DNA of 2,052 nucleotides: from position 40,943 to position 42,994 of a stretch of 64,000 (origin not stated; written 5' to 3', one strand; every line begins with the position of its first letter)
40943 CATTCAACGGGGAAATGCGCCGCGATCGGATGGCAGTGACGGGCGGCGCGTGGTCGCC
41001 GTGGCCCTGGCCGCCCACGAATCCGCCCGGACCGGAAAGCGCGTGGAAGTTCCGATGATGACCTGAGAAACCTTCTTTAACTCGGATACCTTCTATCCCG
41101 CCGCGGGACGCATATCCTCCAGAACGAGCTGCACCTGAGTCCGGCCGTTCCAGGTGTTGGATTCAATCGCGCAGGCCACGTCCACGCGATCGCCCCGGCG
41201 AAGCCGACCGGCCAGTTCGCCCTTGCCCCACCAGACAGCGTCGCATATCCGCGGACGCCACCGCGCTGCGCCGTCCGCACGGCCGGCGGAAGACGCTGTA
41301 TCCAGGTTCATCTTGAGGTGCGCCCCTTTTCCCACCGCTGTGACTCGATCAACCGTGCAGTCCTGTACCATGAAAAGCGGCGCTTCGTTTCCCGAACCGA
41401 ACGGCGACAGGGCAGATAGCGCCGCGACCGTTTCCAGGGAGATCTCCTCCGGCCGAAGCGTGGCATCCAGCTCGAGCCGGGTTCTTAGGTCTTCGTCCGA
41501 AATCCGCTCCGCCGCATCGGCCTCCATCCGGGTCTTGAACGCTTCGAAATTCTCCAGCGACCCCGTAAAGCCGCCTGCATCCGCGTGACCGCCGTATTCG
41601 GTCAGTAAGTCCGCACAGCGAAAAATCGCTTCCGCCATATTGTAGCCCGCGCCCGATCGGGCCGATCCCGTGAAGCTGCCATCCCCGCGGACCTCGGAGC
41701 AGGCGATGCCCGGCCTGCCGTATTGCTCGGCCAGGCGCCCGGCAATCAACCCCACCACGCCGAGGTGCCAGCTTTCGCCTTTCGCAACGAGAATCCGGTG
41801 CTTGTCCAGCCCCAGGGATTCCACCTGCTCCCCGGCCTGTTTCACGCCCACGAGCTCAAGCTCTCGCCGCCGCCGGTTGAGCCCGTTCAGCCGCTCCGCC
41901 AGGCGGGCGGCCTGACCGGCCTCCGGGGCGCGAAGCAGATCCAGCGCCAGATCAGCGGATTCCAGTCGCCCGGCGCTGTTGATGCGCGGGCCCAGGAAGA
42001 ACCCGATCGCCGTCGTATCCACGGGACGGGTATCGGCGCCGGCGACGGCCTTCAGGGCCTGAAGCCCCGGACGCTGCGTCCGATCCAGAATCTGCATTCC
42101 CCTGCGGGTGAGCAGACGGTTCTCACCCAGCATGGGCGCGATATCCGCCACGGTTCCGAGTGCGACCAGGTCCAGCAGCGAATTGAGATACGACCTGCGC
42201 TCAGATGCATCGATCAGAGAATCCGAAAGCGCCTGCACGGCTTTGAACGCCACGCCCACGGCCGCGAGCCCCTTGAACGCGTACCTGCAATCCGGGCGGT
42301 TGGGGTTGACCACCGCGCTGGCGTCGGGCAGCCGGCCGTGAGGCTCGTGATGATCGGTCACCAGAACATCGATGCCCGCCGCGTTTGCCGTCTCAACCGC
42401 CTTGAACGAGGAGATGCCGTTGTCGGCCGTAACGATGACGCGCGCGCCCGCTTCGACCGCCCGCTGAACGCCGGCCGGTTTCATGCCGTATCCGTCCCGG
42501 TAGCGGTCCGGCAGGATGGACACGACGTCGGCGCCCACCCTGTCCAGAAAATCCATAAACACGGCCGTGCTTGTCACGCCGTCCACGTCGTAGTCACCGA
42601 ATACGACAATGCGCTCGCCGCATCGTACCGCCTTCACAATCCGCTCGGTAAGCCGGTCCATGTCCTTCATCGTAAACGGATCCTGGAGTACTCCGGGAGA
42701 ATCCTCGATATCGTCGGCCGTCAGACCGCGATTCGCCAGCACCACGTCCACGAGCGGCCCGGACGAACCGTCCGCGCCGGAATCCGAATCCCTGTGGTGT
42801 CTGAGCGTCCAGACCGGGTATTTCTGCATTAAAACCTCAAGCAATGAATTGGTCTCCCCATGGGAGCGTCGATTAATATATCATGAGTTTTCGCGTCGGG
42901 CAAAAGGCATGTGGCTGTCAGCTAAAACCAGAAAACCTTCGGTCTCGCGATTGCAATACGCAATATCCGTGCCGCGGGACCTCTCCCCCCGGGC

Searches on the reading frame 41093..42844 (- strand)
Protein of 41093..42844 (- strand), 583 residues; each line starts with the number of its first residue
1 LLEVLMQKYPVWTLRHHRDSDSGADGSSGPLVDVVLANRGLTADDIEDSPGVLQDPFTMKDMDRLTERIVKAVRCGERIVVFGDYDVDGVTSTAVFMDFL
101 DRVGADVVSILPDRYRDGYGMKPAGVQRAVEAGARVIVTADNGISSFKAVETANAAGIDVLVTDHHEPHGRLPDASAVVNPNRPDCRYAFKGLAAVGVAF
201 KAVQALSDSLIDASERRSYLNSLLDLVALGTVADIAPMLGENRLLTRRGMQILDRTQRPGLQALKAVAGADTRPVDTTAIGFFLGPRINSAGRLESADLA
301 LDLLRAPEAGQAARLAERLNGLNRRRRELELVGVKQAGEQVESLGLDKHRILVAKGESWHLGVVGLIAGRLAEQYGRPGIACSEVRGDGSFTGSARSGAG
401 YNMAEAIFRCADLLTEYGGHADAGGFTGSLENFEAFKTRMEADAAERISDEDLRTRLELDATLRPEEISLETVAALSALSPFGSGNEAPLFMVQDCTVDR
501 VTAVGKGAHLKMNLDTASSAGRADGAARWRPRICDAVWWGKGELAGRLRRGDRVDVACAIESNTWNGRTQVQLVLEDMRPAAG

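Call 45: search_protein_families(library=pfam, proteins=[window:41093-42844:-], max_evalue=0.00001)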
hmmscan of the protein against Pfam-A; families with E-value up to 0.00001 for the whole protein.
window:41093-42844:- (583 aa): 3 families
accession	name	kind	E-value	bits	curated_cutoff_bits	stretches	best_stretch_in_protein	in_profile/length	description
PF17768.7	RecJ_OB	-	9.1e-26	90.5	27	1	459-577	1-107/107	RecJ OB domain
PF01368.27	DHH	-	1.5e-25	90.3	28.1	1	78-231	1-125/125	DHH family, N-terminal domain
PF02272.25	DHHA1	-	2.7e-12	47.5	25.9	1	350-442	3-98/102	DHHA1 domain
